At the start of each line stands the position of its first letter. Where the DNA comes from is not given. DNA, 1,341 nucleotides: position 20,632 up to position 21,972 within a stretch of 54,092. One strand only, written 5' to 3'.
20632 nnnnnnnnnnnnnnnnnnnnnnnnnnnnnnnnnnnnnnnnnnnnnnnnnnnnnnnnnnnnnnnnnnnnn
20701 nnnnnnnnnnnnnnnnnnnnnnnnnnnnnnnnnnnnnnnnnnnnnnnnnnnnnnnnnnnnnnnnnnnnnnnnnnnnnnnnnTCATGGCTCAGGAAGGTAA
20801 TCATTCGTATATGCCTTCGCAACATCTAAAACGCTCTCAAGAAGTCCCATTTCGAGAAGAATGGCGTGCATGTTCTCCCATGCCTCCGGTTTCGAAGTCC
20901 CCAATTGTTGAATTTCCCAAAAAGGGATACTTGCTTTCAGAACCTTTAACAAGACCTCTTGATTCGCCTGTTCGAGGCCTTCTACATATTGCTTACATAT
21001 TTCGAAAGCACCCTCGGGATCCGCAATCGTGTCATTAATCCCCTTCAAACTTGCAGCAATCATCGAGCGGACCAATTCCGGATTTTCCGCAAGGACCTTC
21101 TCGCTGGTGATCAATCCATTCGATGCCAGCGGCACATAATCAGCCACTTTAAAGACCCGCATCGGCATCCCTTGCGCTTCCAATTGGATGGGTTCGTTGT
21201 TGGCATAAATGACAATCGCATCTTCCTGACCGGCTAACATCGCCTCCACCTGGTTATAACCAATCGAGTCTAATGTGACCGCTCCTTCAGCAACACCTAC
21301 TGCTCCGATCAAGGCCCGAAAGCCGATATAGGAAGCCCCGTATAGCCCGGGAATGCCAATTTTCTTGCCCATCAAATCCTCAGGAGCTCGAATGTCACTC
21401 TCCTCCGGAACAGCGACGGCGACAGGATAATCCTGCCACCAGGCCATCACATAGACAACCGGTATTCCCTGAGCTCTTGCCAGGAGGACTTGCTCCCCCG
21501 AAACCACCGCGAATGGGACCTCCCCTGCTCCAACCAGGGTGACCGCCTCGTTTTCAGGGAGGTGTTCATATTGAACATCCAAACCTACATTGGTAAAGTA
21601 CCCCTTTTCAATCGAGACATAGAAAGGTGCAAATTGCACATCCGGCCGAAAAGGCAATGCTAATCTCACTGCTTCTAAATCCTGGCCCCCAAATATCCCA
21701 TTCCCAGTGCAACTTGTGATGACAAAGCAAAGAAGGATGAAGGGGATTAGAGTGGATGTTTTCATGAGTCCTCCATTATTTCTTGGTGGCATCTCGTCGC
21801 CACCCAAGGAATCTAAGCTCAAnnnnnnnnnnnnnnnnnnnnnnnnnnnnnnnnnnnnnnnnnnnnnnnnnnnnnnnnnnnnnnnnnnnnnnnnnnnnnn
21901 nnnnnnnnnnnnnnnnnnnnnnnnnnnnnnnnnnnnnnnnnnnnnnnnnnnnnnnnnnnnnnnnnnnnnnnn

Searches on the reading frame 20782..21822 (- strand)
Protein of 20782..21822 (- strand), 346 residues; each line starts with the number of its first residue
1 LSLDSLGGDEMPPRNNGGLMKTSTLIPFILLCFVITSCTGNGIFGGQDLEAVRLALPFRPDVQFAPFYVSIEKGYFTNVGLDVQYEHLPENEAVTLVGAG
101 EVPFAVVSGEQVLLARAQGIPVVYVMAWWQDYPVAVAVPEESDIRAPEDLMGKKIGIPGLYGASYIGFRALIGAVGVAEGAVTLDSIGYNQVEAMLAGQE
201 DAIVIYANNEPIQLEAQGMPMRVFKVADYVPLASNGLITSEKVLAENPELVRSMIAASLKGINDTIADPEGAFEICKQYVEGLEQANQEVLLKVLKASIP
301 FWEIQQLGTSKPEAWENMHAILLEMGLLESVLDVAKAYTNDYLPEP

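Call 5: search_protein_families(library=pfam, proteins=[window:20782-21822:-])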
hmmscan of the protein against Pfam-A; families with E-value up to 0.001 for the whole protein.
window:20782-21822:- (346 aa): 2 families
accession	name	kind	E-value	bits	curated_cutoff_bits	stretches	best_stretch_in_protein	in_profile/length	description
PF09084.16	NMT1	-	3.6e-49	168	20.5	1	63-272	3-216/216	NMT1/THI5 like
PF12974.12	Phosphonate-bd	-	0.00023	21.1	27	1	79-158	27-111/242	ABC transporter, phosphonate, periplasmic substrate-binding protein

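Call 11: find_homologous_proteins(query=window:20782-21822:-, max_evalue=1e-20)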
Query window:20782-21822:- (346 aa): 5629 proteins with E <= 1e-20 among 8000 candidates; the best 120 are listed.
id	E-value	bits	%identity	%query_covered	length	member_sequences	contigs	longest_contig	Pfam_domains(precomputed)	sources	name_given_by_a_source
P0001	3.8e-209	712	99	95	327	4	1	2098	PF09084.17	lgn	-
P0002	7.5e-190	648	90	95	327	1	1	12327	PF09084.17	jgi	jgi:NitT/TauT family transport system substrate-binding protein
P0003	1.2e-168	579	77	95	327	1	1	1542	PF09084.17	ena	-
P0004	1.4e-149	516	70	94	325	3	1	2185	PF09084.17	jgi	jgi:NitT/TauT family transport system substrate-binding protein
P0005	3.9e-145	501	69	94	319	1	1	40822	PF09084.17,PF12974.13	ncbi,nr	ncbi:MAG: hypothetical protein A2Z14_05880 [Chloroflexi bacterium RBG_16_48_8]|nr:MAG: hypothetical 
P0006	8.8e-145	500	68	90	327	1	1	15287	PF09084.17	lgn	-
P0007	1.3e-143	496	69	94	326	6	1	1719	PF09084.17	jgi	-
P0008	1.1e-142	493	66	98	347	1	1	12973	PF09084.17,PF16868.11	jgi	jgi:NitT/TauT family transport system substrate-binding protein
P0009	1.9e-142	492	71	89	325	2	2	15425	PF09084.17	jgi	-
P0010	1.5e-141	489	67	94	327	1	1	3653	PF09084.17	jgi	jgi:NitT/TauT family transport system substrate-binding protein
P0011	1.8e-141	489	67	94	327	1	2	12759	PF09084.17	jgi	jgi:NitT/TauT family transport system substrate-binding protein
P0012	4.7e-141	488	71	86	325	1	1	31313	PF09084.17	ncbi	-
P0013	9.5e-141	487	69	91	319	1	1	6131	PF09084.17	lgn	-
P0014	2.0e-140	486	67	94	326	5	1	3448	PF09084.17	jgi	jgi:NitT/TauT family transport system substrate-binding protein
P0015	2.4e-140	486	67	94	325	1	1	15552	PF09084.17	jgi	jgi:NitT/TauT family transport system substrate-binding protein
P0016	3.9e-140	485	68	94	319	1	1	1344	PF09084.17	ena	-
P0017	2.1e-139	482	67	94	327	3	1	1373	PF09084.17,PF12974.13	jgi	jgi:NitT/TauT family transport system substrate-binding protein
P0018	3.2e-139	482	67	94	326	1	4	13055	PF09084.17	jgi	jgi:NitT/TauT family transport system substrate-binding protein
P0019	3.4e-139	482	69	89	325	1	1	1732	PF13379.12,PF09084.17,PF12974.13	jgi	-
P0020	4.2e-139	481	70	89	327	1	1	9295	PF09084.17,PF12974.13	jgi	jgi:NitT/TauT family transport system substrate-binding protein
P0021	1.2e-138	480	72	85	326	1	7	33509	PF09084.17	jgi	jgi:NitT/TauT family transport system substrate-binding protein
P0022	1.3e-138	480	72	86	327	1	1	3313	PF09084.17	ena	-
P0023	1.3e-138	480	68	94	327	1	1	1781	PF09084.17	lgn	-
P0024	4.3e-138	478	67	94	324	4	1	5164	PF13379.12,PF09084.17,PF12974.13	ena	-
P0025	6.9e-138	477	69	89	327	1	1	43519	PF09084.17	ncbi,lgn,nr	ncbi:MAG: ABC transporter substrate-binding protein [Anaerolineales bacterium]|nr:ABC transporter su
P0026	7.4e-138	477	67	94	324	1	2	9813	PF09084.17,PF12974.13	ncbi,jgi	jgi:NitT/TauT family transport system substrate-binding protein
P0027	8.2e-138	477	67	94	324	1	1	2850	PF09084.17,PF12974.13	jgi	jgi:NitT/TauT family transport system substrate-binding protein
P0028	8.9e-138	477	68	94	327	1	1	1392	PF09084.17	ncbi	-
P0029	1.8e-137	476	67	94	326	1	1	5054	PF09084.17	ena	-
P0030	1.9e-137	476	69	92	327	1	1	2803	PF09084.17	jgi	jgi:NitT/TauT family transport system substrate-binding protein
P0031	4.6e-137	475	67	92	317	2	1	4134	PF09084.17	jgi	jgi:NitT/TauT family transport system substrate-binding protein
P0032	5.3e-137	475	67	94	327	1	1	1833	PF09084.17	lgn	-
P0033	6.1e-137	474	65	94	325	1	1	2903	PF09084.17,PF12974.13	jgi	jgi:NitT/TauT family transport system substrate-binding protein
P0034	7.1e-137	474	67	94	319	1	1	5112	PF09084.17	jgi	-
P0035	9.5e-137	474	67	94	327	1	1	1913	PF09084.17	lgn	-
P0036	2.5e-136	472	68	93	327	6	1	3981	PF09084.17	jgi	jgi:NitT/TauT family transport system substrate-binding protein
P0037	5.6e-136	471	72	84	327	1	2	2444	PF09084.17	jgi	jgi:NitT/TauT family transport system substrate-binding protein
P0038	6.6e-136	471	67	92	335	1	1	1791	PF09084.17,PF12974.13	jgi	jgi:NitT/TauT family transport system substrate-binding protein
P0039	1.0e-135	470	66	94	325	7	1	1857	PF09084.17,PF16868.11,PF12974.13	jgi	jgi:NitT/TauT family transport system substrate-binding protein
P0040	2.8e-135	469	69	89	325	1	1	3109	PF09084.17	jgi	jgi:NitT/TauT family transport system substrate-binding protein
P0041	1.0e-134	467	65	94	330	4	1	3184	PF09084.17,PF12974.13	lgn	-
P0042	2.4e-134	466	70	86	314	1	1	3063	PF09084.17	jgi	jgi:NitT/TauT family transport system substrate-binding protein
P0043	3.1e-134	465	67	92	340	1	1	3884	PF09084.17,PF12974.13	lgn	-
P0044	3.4e-134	465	70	86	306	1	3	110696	PF09084.17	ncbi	-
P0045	2.3e-133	463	65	94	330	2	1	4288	PF09084.17,PF12974.13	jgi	-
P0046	1.6e-132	460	65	94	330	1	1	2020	PF09084.17,PF12974.13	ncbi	-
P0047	2.7e-132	459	64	94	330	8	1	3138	PF09084.17,PF12974.13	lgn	-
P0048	2.7e-131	456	64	94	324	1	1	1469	PF09084.17,PF12974.13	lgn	-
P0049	4.8e-131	455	66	89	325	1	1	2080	PF09084.17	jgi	-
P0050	5.5e-131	455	63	92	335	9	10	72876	PF09084.17,PF12974.13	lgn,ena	-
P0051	6.1e-131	455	67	87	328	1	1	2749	PF09084.17,PF16868.11,PF12974.13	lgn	-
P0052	6.9e-131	454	65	94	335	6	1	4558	PF09084.17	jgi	jgi:NitT/TauT family transport system substrate-binding protein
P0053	8.7e-130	451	64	92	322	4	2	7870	PF09084.17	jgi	jgi:NitT/TauT family transport system substrate-binding protein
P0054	1.0e-129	451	69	85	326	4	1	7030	PF09084.17,PF12974.13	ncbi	-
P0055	2.6e-129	449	64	92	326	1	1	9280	PF13379.12,PF09084.17,PF16868.11,PF12974.13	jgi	jgi:NitT/TauT family transport system substrate-binding protein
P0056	9.8e-129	447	61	94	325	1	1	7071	PF09084.17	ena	-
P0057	1.8e-128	447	66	86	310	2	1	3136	PF09084.17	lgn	-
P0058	2.4e-128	446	70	84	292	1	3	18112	PF09084.17,PF12974.13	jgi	jgi:NitT/TauT family transport system substrate-binding protein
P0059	2.9e-128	446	61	94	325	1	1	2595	PF09084.17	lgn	-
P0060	1.5e-127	444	67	89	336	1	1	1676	PF09084.17,PF16868.11,PF12974.13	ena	-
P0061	3.0e-127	443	61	94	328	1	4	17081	PF09084.17,PF12974.13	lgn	-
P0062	3.5e-127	442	60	89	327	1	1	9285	PF13379.12,PF09084.17,PF12974.13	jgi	jgi:NitT/TauT family transport system substrate-binding protein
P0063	4.4e-127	442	62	90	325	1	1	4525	PF09084.17,PF12974.13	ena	-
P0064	7.2e-127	441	67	86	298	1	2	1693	PF09084.17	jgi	jgi:NitT/TauT family transport system substrate-binding protein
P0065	1.4e-126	440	62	92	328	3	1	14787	PF13379.12,PF09084.17,PF12974.13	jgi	-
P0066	1.5e-125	437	64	91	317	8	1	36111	PF09084.17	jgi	jgi:NitT/TauT family transport system substrate-binding protein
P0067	2.5e-125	436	64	85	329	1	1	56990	PF09084.17,PF12974.13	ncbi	-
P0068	3.2e-125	436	61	92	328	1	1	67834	PF13379.12,PF09084.17,PF12974.13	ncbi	-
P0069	4.5e-125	435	59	94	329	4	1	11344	PF09084.17,PF12974.13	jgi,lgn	jgi:NitT/TauT family transport system substrate-binding protein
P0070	7.6e-125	435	60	94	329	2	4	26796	PF09084.17,PF12974.13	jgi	jgi:NitT/TauT family transport system substrate-binding protein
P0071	8.1e-125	435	64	87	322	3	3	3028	PF09084.17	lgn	-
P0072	1.7e-124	433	65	85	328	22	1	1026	PF09084.17,PF12974.13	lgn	-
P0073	4.4e-124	432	70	84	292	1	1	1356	PF09084.17,PF12974.13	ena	-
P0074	5.3e-124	432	65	89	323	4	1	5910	PF09084.17,PF12974.13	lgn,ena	-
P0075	5.9e-124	432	60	92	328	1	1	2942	PF13379.12,PF09084.17,PF12974.13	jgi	-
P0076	6.2e-124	432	57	94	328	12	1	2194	PF09084.17,PF16868.11,PF12974.13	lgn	-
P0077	1.3e-123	431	57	94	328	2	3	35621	PF13379.12,PF09084.17,PF12974.13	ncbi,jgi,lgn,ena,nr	ncbi:MAG TPA: ABC transporter substrate-binding protein [Anaerolineae bacterium]|nr:ABC transporter 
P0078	1.4e-123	430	64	86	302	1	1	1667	PF09084.17,PF12974.13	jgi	jgi:NitT/TauT family transport system substrate-binding protein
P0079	2.1e-123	430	63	86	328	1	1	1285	PF09084.17,PF12974.13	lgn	-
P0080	2.3e-123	430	58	89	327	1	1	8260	PF13379.12,PF09084.17,PF16868.11,PF12974.13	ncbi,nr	ncbi:MAG TPA: ABC transporter substrate-binding protein [Anaerolineae bacterium]|nr:ABC transporter 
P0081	3.8e-123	429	62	85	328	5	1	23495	PF09084.17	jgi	-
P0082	5.0e-123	429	59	94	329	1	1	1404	PF09084.17,PF12974.13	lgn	-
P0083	9.5e-123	428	61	85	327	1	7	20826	PF13379.12,PF09084.17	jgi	jgi:NitT/TauT family transport system substrate-binding protein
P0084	1.6e-122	427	70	79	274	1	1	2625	PF09084.17,PF12974.13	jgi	jgi:NitT/TauT family transport system substrate-binding protein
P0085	1.9e-122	427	57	95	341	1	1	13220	PF09084.17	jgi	jgi:NitT/TauT family transport system substrate-binding protein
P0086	1.9e-122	427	59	93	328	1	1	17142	PF09084.17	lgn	-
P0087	2.0e-122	427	56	94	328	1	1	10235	PF09084.17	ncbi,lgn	-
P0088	3.4e-122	426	60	92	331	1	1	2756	PF09084.17,PF12974.13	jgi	jgi:NitT/TauT family transport system substrate-binding protein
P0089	4.3e-122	426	61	85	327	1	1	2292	PF13379.12,PF09084.17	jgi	jgi:NitT/TauT family transport system substrate-binding protein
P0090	4.7e-122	425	57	94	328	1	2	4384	PF13379.12,PF09084.17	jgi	jgi:NitT/TauT family transport system substrate-binding protein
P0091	6.6e-122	425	57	94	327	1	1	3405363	PF09084.17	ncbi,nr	ncbi:MAG: ABC transporter substrate-binding protein [Anaerolineaceae bacterium]|nr:MAG: ABC transpor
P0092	9.1e-122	424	60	90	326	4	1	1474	PF13379.12,PF09084.17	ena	-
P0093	9.5e-122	424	57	94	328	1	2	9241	PF13379.12,PF09084.17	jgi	jgi:NitT/TauT family transport system substrate-binding protein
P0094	1.1e-121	424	69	84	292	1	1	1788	PF09084.17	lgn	-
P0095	2.2e-121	423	63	85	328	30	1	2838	PF09084.17,PF12974.13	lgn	-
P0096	3.6e-121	423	58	94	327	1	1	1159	PF13379.12,PF09084.17,PF12974.13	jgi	jgi:NitT/TauT family transport system substrate-binding protein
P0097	3.8e-121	422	57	94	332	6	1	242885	PF13379.12,PF09084.17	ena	-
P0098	4.1e-121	422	63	85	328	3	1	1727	PF09084.17,PF12974.13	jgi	jgi:NitT/TauT family transport system substrate-binding protein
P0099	5.3e-121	422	59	92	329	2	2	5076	PF09084.17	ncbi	-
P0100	5.3e-121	422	60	90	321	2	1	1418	PF13379.12,PF09084.17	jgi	jgi:NitT/TauT family transport system substrate-binding protein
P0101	6.1e-121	422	60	90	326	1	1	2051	PF13379.12,PF09084.17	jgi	-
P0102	6.2e-121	422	59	91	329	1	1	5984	PF13379.12,PF09084.17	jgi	jgi:NitT/TauT family transport system substrate-binding protein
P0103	7.9e-121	421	57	94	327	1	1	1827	PF09084.17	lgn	-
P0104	8.0e-121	421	61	86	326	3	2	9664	PF13379.12,PF09084.17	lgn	-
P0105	9.6e-121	421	63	86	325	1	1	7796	PF09084.17,PF12974.13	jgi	jgi:NitT/TauT family transport system substrate-binding protein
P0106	1.6e-120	420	62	85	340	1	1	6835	PF13379.12,PF09084.17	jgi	jgi:NitT/TauT family transport system substrate-binding protein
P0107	2.0e-120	420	62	85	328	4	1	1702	PF09084.17,PF12974.13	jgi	jgi:NitT/TauT family transport system substrate-binding protein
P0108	2.0e-120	420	58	93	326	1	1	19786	PF13379.12,PF09084.17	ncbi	-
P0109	2.1e-120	420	60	90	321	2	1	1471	PF13379.12,PF09084.17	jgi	jgi:NitT/TauT family transport system substrate-binding protein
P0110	2.1e-120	420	56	94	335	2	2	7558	PF09084.17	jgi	jgi:NitT/TauT family transport system substrate-binding protein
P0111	2.4e-120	420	57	94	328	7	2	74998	PF09084.17,PF12974.13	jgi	-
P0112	3.9e-120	419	60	88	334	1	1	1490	PF09084.17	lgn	-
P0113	3.9e-120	419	56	95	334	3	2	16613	PF09084.17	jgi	jgi:NitT/TauT family transport system substrate-binding protein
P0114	9.9e-120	418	62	86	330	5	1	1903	PF13379.12,PF09084.17,PF12974.13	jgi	jgi:NitT/TauT family transport system substrate-binding protein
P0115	1.1e-119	418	59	92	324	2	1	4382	PF09084.17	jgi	jgi:NitT/TauT family transport system substrate-binding protein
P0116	1.7e-119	417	57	93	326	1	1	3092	PF13379.12,PF09084.17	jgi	-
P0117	2.1e-119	417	60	89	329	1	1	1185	PF09084.17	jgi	jgi:NitT/TauT family transport system substrate-binding protein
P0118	2.1e-119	417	56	92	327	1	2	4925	PF09084.17,PF12974.13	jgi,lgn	jgi:NitT/TauT family transport system substrate-binding protein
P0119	2.6e-119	416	62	85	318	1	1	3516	PF09084.17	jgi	jgi:NitT/TauT family transport system substrate-binding protein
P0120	2.7e-119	416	58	94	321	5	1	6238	PF13379.12,PF09084.17,PF12974.13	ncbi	-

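Call 12: find_related_loci(query=window:20782-21822:-, collection=genome_contigs, flank=4000)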
Query window:20782-21822:- (346 aa) in genome_contigs; peptide patterns used: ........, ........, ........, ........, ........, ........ (x = any residue, [..] = any of these).
101 stretches matched a pattern; 65 encode a relative of the query (tblastn E <= 1e-3); 65 distinct loci.
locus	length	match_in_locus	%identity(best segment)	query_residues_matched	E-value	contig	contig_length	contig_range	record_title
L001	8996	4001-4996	68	8-345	4e-148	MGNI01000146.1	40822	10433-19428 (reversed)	MAG: Chloroflexi bacterium RBG_16_48_8 RBG_16_scaffold_4086, whole genome shotgun sequence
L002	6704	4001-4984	65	20-345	2e-139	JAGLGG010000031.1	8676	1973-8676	MAG: Anaerolineales bacterium isolate RS_10_26 ROV157_10.bin.26.fa_31, whole genome shotgun sequence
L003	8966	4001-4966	61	28-344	5e-132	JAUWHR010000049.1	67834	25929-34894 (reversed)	MAG: Anaerolineae bacterium isolate CSMAG_2273 CSMAG_2273_k141_505172_length_67834_cov_16.9948, whole genome shotgun seq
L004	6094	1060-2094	55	2-344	2e-130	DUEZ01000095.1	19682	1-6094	MAG TPA_asm: Anaerolineae bacterium isolate W379 Contig95, whole genome shotgun sequence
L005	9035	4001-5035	55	2-344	6e-129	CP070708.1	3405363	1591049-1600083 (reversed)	MAG: Anaerolineaceae bacterium isolate bin52 chromosome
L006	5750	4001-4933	58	36-344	1e-126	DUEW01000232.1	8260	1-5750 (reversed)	MAG TPA_asm: Anaerolineae bacterium isolate W167 Contig232, whole genome shotgun sequence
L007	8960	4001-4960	58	28-344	1e-124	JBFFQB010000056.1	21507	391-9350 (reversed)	MAG: Anaerolineales bacterium isolate Mix_mud20.2022.06.15 k141_772610_length_21507_cov_16.8170, whole genome shotgun se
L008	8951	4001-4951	59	29-346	2e-124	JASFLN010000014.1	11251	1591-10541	MAG: Anaerolineales bacterium isolate D0817M12metaG_Bin_342 D0817M12metaG_FD_scaffold_427_c1, whole genome shotgun seque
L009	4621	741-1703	58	25-343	1e-125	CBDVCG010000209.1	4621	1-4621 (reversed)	MAG TPA_asm: uncultured Anaerolineales bacterium isolate SRR22302367_binner13_Refined_69 genome assembly, contig: ERZ266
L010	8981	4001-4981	57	19-344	4e-124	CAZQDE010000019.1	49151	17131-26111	MAG TPA_asm: uncultured Anaerolineaceae bacterium isolate binchicken_co19_417 genome assembly, contig: NODE_792_length_4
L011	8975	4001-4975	58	25-343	2e-123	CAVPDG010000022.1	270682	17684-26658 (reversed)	MAG: uncultured Chloroflexia bacterium isolate MFD00032.bin.2.110 genome assembly, contig: contig_61675, whole genome sh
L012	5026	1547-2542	56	19-343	2e-123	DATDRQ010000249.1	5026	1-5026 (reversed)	MAG TPA_asm: Anaerolineales bacterium isolate SMAG_U7981 k141_3818118, whole genome shotgun sequence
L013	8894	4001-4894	60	47-344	4e-122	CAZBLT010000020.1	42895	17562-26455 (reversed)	MAG TPA_asm: uncultured Anaerolineaceae bacterium isolate SRP338002_co1_121 genome assembly, contig: NODE_813_length_428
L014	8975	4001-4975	54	15-344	4e-122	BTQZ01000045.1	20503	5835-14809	MAG: Anaerolineae bacterium BMS9Abin28 DNA, NODE_716_length_20503, whole genome shotgun sequence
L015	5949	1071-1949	59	52-344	4e-121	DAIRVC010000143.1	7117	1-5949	MAG TPA_asm: Anaerolineales bacterium isolate CTOTU25583 NODE_6320_length_7117_cov_5.215095, whole genome shotgun sequen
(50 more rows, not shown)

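Call 27: search_protein_families(library=ncbifam, proteins=[window:20782-21822:-], max_evalue=0.00001)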
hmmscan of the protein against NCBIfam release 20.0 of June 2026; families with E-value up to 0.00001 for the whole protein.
window:20782-21822:- (346 aa): 1 family
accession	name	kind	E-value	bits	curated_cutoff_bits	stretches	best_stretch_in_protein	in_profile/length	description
TIGR01728.1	SsuA_fam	subfamily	3.9e-21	75.5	163.5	1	64-343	11-289/290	aliphatic sulfonate ABC transporter substrate-binding protein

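Call 28: search_solved_structures(query=window:20782-21822:-, max_evalue=0.001)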
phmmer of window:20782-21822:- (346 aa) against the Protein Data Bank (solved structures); distinct sequences matched with E-value up to 0.001: 7.
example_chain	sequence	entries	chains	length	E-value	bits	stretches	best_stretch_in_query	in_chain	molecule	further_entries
4nmy_A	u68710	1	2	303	5.5e-22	81.6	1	51-345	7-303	ABC-type transport system, extracellular solute-binding protein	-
3ix1_A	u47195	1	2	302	4.7e-20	75.2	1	49-294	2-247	N-formyl-4-amino-5-aminomethyl-2-methylpyrimidine binding protein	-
4h6d_F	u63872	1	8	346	4.9e-13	52.1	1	52-344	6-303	Pyrimidine precursor biosynthesis enzyme THI5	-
4h65_A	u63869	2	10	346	1.1e-11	47.7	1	52-344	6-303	Pyrimidine precursor biosynthesis enzyme THI5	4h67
4esx_A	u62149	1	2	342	1.2e-07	34.5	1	64-273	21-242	Pyrimidine biosynthesis enzyme THI13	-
4esw_A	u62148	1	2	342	2.2e-07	33.6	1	64-273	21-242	Pyrimidine biosynthesis enzyme THI13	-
3qsl_A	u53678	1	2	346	7.9e-05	25.2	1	47-212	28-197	Putative exported protein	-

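Call 36: find_encoding_contigs(protein=P0002, flank=3000, max_places=3)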
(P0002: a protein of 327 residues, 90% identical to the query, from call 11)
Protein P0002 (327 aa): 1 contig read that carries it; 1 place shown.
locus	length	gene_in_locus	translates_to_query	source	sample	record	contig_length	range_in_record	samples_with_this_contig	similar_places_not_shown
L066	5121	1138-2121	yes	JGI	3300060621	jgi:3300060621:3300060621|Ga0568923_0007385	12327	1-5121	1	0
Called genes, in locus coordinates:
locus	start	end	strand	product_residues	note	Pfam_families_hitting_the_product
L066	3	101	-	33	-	?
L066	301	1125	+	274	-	PF00528:BPD_transp_1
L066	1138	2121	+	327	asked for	PF09084:NMT1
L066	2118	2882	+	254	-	PF00005:ABC_tran, PF13304:AAA_21 (faint)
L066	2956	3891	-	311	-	PF14257:DUF4349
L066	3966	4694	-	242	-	PF00149:Metallophos, PF12850:Metallophos_2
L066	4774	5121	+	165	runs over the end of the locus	PF02367:TsaE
